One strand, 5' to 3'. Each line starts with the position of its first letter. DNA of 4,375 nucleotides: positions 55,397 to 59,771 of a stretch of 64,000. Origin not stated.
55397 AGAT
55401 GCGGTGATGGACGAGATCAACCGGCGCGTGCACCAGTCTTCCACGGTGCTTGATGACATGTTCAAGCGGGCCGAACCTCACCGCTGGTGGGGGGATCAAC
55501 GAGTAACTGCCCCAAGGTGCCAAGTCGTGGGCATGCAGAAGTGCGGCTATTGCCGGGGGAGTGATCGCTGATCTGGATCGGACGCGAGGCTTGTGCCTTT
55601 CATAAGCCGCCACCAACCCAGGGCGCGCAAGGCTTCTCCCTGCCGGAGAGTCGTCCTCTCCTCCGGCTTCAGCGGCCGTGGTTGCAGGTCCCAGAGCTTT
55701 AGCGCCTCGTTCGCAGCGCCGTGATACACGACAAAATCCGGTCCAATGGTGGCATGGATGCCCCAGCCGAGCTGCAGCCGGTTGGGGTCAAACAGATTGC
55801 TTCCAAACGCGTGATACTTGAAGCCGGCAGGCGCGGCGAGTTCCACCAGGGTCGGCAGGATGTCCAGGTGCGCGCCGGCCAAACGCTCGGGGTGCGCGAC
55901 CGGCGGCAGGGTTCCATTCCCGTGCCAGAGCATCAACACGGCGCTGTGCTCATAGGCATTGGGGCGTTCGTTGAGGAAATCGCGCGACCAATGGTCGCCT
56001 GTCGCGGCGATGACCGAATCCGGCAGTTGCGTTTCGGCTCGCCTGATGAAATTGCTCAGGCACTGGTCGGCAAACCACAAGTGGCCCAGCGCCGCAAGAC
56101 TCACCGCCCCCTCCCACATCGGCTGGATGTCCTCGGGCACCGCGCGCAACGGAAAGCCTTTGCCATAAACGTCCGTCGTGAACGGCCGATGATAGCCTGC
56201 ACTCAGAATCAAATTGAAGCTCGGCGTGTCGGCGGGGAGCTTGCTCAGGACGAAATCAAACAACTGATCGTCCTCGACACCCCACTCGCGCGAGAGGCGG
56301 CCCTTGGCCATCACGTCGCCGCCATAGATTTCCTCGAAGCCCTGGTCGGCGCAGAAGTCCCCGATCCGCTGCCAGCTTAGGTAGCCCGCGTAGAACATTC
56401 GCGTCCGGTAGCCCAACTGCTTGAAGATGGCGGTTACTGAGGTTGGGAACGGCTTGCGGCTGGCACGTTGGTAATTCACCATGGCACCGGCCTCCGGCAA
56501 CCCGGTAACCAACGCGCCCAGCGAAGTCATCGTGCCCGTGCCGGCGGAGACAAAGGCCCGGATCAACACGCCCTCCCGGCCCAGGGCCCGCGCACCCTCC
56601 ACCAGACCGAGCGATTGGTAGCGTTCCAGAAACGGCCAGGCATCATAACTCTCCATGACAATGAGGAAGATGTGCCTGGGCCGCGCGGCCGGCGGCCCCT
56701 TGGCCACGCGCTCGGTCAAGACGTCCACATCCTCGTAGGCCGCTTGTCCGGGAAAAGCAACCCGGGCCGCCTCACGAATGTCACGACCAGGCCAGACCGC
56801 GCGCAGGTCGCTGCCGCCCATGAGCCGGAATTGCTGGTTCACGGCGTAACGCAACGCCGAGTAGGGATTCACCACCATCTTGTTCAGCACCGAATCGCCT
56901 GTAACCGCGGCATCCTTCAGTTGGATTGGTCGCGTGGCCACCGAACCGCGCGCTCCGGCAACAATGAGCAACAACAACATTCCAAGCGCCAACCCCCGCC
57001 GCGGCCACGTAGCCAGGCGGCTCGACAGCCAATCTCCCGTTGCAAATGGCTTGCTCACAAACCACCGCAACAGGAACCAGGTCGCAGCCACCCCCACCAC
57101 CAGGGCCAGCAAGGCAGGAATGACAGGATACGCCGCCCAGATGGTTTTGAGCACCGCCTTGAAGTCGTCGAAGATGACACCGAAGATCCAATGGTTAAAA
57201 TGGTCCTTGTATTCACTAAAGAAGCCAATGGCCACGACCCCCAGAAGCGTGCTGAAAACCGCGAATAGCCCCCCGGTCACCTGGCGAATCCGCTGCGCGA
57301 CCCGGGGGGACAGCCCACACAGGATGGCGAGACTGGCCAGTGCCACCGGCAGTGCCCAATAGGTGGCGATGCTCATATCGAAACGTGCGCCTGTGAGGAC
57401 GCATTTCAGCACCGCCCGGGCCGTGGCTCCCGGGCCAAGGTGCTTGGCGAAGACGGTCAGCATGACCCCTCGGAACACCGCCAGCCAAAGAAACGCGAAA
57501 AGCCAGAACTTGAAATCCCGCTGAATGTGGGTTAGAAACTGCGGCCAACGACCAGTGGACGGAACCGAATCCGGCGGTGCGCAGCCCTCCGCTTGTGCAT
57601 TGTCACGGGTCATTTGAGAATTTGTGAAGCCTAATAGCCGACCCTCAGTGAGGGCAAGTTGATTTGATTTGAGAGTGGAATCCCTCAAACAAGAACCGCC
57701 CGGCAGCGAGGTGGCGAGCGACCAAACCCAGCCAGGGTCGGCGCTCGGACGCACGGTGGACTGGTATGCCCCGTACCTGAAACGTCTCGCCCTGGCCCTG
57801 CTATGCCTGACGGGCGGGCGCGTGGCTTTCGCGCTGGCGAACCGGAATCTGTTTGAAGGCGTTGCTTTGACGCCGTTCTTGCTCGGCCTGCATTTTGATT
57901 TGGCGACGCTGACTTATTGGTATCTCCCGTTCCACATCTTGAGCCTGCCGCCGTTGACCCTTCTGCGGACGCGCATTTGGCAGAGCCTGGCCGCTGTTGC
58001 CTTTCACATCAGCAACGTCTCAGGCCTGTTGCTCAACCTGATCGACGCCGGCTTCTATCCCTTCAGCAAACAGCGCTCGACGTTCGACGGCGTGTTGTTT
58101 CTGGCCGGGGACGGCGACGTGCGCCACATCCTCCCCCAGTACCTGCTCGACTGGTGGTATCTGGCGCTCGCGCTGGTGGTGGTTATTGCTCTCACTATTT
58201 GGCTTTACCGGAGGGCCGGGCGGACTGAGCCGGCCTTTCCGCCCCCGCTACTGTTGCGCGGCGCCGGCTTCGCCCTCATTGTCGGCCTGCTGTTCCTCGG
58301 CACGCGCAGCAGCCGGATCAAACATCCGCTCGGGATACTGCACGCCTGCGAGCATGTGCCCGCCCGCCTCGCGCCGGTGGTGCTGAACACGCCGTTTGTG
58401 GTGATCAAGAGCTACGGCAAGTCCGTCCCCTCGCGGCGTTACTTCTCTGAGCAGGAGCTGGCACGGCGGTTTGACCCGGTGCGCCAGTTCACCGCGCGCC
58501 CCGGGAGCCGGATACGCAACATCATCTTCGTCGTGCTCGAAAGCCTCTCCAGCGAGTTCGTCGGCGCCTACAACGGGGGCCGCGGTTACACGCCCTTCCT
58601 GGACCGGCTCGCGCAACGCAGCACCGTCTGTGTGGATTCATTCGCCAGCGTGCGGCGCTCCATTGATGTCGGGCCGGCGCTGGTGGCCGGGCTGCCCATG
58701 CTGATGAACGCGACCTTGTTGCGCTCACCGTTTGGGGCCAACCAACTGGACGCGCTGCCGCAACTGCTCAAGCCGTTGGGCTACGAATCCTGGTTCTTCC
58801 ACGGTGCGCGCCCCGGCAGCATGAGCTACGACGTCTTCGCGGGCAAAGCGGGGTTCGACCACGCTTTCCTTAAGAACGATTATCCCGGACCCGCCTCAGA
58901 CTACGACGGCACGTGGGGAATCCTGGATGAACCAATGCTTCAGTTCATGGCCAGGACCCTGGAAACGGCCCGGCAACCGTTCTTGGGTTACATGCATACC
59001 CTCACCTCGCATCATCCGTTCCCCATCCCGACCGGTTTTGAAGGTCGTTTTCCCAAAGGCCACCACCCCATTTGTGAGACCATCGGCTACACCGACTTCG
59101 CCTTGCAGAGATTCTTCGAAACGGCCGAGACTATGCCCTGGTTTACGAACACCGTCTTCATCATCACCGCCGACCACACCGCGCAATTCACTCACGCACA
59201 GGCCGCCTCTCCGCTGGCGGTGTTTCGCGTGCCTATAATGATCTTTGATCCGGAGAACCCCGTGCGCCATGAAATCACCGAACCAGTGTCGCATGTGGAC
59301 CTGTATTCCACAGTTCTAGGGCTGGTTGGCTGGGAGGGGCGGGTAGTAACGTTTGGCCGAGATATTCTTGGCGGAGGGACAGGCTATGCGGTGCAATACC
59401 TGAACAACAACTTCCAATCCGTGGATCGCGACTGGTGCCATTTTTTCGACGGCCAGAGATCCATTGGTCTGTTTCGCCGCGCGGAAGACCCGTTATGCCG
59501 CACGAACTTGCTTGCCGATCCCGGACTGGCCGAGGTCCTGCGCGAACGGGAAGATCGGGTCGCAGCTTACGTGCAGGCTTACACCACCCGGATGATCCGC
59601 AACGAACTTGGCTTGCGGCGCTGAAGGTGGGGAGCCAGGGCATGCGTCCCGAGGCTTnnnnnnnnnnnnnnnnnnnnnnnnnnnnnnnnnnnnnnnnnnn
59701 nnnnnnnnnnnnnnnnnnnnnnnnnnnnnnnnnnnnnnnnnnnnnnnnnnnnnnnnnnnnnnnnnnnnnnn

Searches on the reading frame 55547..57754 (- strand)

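Call 13: search_protein_families(library=pfam, proteins=[window:55547-57754:-], max_evalue=0.001)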
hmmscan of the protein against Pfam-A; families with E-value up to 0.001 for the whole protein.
window:55547-57754:- (735 aa): 1 family
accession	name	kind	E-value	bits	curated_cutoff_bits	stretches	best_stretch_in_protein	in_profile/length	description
PF00884.28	Sulfatase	-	3.8e-20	72.9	25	1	361-640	2-299/301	Sulfatase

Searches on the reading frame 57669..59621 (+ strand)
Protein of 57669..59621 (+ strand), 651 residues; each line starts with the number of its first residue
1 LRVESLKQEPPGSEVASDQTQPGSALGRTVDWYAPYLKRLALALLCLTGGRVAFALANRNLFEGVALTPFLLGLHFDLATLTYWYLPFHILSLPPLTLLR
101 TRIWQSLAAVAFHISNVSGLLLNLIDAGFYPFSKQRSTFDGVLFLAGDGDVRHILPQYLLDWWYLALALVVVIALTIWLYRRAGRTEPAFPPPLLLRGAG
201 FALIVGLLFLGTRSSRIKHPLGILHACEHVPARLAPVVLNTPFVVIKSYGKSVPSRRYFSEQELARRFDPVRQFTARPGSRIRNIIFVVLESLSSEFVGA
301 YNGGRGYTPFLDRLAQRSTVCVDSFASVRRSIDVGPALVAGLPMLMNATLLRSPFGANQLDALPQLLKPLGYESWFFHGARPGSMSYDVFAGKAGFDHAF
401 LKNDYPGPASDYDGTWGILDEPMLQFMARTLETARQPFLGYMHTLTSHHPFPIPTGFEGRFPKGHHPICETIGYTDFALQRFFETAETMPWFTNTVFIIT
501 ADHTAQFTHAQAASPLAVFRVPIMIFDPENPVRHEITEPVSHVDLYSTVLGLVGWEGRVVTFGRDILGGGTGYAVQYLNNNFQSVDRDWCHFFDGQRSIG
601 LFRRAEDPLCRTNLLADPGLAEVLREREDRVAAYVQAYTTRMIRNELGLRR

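Call 65: search_protein_families(library=pfam, proteins=[window:57669-59621:+], max_evalue=0.00001)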
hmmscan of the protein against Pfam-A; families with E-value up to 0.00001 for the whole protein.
window:57669-59621:+ (651 aa): 1 family
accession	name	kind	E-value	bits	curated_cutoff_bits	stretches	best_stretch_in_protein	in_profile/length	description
PF00884.28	Sulfatase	-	1.2e-38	133.6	25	1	283-554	1-300/301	Sulfatase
